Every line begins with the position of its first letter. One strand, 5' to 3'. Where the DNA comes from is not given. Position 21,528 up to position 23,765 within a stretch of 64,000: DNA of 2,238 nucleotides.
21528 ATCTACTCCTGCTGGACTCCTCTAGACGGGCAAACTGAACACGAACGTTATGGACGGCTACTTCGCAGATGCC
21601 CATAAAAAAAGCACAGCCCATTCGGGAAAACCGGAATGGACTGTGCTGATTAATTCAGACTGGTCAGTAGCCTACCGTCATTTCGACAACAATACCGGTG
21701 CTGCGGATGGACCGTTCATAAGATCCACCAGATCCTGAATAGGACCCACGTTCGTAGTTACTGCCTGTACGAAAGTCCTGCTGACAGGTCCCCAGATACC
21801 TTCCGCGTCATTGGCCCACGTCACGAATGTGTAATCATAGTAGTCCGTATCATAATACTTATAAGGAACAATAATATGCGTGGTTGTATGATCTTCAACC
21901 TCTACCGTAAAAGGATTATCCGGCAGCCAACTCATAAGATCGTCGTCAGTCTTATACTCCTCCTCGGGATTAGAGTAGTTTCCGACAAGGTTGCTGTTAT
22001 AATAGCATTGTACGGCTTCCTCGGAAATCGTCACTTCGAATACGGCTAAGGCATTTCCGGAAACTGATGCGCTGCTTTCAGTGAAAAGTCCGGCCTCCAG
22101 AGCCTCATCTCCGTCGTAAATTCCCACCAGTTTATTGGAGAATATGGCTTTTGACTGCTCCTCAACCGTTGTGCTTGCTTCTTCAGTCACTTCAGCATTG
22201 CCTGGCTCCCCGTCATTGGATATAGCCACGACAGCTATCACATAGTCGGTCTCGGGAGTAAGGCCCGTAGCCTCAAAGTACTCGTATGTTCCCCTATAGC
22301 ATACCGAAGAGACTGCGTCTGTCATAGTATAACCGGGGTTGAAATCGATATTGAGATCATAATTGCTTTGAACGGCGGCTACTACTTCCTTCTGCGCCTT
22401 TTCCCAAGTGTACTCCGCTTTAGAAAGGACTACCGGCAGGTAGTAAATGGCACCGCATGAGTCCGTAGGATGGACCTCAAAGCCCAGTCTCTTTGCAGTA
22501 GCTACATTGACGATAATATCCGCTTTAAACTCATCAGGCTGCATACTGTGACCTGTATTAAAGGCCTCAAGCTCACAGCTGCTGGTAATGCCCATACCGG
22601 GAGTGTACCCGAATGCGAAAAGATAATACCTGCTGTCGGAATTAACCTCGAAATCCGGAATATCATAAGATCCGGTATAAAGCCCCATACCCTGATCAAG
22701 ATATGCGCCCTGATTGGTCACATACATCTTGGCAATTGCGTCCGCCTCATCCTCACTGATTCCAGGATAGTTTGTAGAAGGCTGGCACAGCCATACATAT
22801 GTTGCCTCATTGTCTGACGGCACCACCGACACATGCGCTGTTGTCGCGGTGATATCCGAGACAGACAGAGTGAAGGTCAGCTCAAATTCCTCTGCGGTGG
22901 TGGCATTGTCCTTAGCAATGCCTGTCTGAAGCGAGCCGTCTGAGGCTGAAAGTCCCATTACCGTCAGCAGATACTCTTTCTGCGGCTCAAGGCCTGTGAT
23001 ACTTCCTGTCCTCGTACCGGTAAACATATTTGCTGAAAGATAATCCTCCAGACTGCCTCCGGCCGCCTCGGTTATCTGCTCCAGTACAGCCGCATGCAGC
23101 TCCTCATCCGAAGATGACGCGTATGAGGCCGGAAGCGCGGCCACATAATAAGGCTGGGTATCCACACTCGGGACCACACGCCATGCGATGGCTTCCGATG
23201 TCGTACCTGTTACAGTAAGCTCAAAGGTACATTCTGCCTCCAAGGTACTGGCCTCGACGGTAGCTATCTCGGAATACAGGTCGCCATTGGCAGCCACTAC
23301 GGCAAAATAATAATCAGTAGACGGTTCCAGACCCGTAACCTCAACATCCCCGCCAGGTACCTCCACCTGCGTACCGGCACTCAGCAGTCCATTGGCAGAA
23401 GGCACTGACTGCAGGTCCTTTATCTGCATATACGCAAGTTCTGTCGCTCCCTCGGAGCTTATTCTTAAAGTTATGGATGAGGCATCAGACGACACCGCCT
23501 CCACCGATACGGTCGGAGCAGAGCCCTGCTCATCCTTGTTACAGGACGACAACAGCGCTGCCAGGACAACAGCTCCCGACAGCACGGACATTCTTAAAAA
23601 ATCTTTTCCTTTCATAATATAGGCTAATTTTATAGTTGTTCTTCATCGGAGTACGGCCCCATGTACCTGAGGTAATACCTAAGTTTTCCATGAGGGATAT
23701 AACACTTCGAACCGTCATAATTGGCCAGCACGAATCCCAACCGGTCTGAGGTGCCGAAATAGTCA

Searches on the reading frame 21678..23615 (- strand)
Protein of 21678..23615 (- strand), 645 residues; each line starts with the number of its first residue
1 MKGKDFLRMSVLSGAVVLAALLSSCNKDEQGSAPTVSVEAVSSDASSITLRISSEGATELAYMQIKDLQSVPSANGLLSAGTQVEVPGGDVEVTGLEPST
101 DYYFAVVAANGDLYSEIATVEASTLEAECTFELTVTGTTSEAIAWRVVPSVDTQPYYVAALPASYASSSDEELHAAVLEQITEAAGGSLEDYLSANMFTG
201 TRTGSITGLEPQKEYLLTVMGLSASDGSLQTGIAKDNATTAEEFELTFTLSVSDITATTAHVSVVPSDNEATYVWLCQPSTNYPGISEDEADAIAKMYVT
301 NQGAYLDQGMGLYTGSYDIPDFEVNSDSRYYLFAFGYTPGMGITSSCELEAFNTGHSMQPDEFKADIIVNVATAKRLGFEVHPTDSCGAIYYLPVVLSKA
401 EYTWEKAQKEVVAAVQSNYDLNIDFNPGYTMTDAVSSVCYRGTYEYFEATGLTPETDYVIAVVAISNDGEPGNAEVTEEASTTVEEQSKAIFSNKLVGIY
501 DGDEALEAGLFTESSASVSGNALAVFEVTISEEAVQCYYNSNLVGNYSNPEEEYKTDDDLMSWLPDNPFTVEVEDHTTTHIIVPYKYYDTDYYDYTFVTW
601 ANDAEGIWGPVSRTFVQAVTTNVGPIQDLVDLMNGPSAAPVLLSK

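Call 8: search_protein_families(library=pfam, proteins=[window:21678-23615:-])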
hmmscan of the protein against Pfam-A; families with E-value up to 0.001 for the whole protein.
window:21678-23615:- (645 aa): 3 families
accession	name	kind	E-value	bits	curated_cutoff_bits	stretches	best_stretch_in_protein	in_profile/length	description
PF00041.27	fn3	-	1.5e-09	38.3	25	0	40-119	10-82/84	Fibronectin type III domain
PF16656.11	Pur_ac_phosph_N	-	8.6e-07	29.9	30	0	90-119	62-90/93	Purple acid Phosphatase, N-terminal domain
PF23376.1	Fn3_VIN3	-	0.00082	20.3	33.9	0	35-112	4-85/99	VIN3-like, fibronectin type-III domain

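Call 55: find_homologous_proteins(query=window:21678-23615:-, max_evalue=1e-30)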
Query window:21678-23615:- (645 aa): 57 proteins with E <= 1e-30 among 8000 candidates.
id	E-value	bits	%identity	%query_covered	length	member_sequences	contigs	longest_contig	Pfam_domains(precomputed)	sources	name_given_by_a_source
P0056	0.0e+0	1345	95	100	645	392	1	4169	PF23376.2,PF00041.28,PF16656.12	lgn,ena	-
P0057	0.0e+0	1290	90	100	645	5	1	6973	PF23376.2,PF00041.28,PF16656.12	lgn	-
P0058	0.0e+0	1287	90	100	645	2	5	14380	PF23376.2,PF00041.28,PF16656.12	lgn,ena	-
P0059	0.0e+0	1284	90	100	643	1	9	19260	PF23376.2,PF00041.28,PF16656.12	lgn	-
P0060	0.0e+0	1283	90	100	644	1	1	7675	PF23376.2,PF00041.28,PF16656.12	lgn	-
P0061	0.0e+0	1281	90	100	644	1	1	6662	PF23376.2,PF00041.28,PF16656.12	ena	-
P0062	0.0e+0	1279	90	100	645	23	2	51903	PF23376.2,PF00041.28,PF16656.12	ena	-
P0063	0.0e+0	1272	89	100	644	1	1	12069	PF23376.2,PF00041.28,PF16656.12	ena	-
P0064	0.0e+0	1271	89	100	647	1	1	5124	PF23376.2,PF00041.28,PF16656.12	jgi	-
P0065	0.0e+0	1270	89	100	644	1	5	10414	PF23376.2,PF00041.28,PF16656.12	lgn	-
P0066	0.0e+0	1268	89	100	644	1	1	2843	PF23376.2,PF00041.28,PF16656.12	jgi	-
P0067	0.0e+0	1265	91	100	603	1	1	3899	PF23376.2,PF00041.28,PF16656.12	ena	-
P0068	0.0e+0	1263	89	100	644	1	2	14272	PF23376.2,PF00041.28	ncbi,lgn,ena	-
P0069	0.0e+0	1261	90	99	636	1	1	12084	PF23376.2,PF00041.28,PF16656.12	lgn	-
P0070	0.0e+0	1261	88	100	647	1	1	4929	PF23376.2,PF00041.28,PF16656.12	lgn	-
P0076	0.0e+0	1253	89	99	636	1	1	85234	PF23376.2,PF00041.28,PF16656.12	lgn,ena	-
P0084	0.0e+0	1238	88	99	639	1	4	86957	PF23376.2,PF00041.28,PF16656.12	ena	-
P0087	0.0e+0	1206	87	100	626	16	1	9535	PF23376.2,PF00041.28,PF16656.12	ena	-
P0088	0.0e+0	1156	85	100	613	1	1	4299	PF23376.2,PF00041.28,PF16656.12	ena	-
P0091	0.0e+0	1112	81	100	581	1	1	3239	PF23376.2,PF00041.28,PF16656.12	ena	-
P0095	5.3e-231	787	59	96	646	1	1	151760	PF23376.2,PF00041.28,PF16656.12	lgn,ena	-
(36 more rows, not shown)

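Call 56: find_encoding_contigs(protein=P0076, flank=3000, max_places=2)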
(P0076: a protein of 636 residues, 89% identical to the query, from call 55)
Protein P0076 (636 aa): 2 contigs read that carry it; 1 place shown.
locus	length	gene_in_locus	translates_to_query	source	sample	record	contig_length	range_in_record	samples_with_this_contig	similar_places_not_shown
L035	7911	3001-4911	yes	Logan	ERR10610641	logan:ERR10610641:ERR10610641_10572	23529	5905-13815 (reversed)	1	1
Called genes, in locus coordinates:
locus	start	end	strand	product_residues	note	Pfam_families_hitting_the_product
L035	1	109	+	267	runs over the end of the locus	-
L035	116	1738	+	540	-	PF13201:PCMD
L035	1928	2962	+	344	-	-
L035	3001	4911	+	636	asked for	PF00041:fn3 (faint), PF16656:Pur_ac_phosph_N (faint), PF23376:Fn3_VIN3 (faint)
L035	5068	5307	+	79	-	-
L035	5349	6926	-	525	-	PF13149:Mfa_like_1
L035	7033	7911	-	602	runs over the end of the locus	PF16410:DUF5018 (weak), PF19755:DUF6242 (faint), PF13944:Calycin_like, PF13201:PCMD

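Call 57: find_encoding_contigs(protein=P0084, flank=3000, max_places=3)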
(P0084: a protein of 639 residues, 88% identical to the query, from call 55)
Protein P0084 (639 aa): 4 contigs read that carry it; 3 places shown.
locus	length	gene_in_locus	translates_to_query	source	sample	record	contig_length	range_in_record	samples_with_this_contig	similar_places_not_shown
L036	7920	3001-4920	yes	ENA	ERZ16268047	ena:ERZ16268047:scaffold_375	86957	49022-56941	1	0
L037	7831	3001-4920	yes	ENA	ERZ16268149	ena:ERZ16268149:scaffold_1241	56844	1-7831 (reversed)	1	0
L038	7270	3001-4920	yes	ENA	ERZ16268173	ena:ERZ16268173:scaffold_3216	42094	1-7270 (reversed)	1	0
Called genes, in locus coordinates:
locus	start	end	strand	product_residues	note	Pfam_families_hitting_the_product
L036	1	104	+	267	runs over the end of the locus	-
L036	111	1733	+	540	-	PF13201:PCMD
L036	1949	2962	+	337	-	-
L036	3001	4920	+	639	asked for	PF00041:fn3 (faint), PF16656:Pur_ac_phosph_N (faint), PF23376:Fn3_VIN3 (faint)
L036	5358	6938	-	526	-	PF13149:Mfa_like_1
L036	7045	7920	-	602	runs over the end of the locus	PF16410:DUF5018 (weak), PF19755:DUF6242 (faint), PF13944:Calycin_like, PF16410:DUF5018 (weak), PF13201:PCMD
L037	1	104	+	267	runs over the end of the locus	-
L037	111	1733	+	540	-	PF13201:PCMD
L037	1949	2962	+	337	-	-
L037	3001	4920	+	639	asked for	PF00041:fn3 (faint), PF16656:Pur_ac_phosph_N (faint), PF23376:Fn3_VIN3 (faint)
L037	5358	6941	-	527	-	PF13149:Mfa_like_1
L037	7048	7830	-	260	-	?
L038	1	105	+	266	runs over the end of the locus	-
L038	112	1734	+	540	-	PF13201:PCMD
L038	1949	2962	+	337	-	-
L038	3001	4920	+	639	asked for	PF00041:fn3 (faint), PF16656:Pur_ac_phosph_N (faint), PF23376:Fn3_VIN3 (faint)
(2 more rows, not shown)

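Call 58: find_encoding_contigs(protein=P0095, flank=3000, max_places=2)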
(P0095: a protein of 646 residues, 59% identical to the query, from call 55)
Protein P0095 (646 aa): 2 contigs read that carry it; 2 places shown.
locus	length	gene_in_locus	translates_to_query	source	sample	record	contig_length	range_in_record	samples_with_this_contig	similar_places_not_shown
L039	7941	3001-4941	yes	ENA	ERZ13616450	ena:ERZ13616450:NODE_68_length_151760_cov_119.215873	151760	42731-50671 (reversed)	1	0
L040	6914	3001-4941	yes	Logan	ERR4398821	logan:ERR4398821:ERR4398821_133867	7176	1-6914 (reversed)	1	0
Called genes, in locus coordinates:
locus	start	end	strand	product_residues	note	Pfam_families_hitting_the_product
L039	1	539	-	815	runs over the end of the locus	PF22243:DUF5018-rel (faint), PF16410:DUF5018, PF13944:Calycin_like, PF16410:DUF5018 (weak), PF13201:PCMD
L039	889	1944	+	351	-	PF13004:BACON (weak)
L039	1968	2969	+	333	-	-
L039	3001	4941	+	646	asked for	PF00041:fn3 (faint), PF16656:Pur_ac_phosph_N (faint), PF23376:Fn3_VIN3 (faint)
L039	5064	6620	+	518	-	PF13149:Mfa_like_1 (weak)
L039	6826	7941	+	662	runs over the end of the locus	PF17391:Urocanase_N, PF01175:Urocanase, PF17392:Urocanase_C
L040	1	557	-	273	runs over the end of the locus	?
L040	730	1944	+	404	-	PF13004:BACON (weak)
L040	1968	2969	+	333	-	-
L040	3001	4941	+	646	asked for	PF00041:fn3 (faint), PF16656:Pur_ac_phosph_N (faint), PF23376:Fn3_VIN3 (faint)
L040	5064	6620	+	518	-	PF13149:Mfa_like_1 (weak)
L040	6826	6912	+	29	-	?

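Call 59: find_encoding_contigs(protein=P0062, flank=3000, max_places=2)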
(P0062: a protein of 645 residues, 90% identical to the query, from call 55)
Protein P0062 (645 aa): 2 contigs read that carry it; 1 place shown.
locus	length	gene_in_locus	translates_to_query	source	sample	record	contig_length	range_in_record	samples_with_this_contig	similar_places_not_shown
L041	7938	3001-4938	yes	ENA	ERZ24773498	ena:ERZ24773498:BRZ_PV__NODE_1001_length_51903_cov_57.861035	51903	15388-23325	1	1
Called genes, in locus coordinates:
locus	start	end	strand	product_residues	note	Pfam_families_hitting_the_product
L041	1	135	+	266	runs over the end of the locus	-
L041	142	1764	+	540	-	PF16656:Pur_ac_phosph_N (faint), PF13201:PCMD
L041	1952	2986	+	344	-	-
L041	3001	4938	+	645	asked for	PF00041:fn3 (faint), PF16656:Pur_ac_phosph_N (faint), PF23376:Fn3_VIN3 (faint)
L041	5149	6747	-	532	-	PF13149:Mfa_like_1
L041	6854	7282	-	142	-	PF16410:DUF5018 (weak), PF13201:PCMD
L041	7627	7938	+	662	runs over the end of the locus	PF17391:Urocanase_N, PF01175:Urocanase, PF17392:Urocanase_C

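Call 61: find_encoding_contigs(protein=P0087, flank=1500, max_places=3)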
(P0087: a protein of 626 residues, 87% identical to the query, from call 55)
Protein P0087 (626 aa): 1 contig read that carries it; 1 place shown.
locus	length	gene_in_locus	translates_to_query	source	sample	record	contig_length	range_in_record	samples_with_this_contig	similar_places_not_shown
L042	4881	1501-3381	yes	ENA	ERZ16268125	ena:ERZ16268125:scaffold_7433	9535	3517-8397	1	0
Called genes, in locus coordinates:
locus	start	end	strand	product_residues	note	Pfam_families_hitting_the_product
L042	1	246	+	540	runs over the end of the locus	PF13201:PCMD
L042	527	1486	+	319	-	-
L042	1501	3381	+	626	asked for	PF00041:fn3 (faint), PF16656:Pur_ac_phosph_N (faint), PF23376:Fn3_VIN3 (faint)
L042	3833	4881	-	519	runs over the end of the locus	PF13149:Mfa_like_1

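Call 62: find_encoding_contigs(protein=P0088, flank=1500, max_places=3)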
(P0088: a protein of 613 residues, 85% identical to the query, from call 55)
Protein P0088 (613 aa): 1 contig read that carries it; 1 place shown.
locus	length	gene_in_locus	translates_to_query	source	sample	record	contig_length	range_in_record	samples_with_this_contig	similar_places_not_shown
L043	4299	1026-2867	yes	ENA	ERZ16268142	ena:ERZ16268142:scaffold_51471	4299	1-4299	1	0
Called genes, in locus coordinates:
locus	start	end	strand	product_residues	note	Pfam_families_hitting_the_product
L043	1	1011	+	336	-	?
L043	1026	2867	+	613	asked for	PF00041:fn3 (faint), PF16656:Pur_ac_phosph_N (faint), PF23376:Fn3_VIN3 (faint)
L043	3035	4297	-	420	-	?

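Call 63: find_encoding_contigs(protein=P0091, flank=1500, max_places=3)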
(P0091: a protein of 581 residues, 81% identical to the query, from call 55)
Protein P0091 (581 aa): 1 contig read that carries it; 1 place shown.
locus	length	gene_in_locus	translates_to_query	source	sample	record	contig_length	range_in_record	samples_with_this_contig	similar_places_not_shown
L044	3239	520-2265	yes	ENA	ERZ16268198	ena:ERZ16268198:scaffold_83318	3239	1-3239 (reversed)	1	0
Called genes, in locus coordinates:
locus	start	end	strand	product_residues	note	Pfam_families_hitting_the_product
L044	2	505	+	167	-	?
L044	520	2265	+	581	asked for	PF00041:fn3 (faint), PF16656:Pur_ac_phosph_N (faint), PF23376:Fn3_VIN3 (faint)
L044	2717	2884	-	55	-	-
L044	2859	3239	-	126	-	?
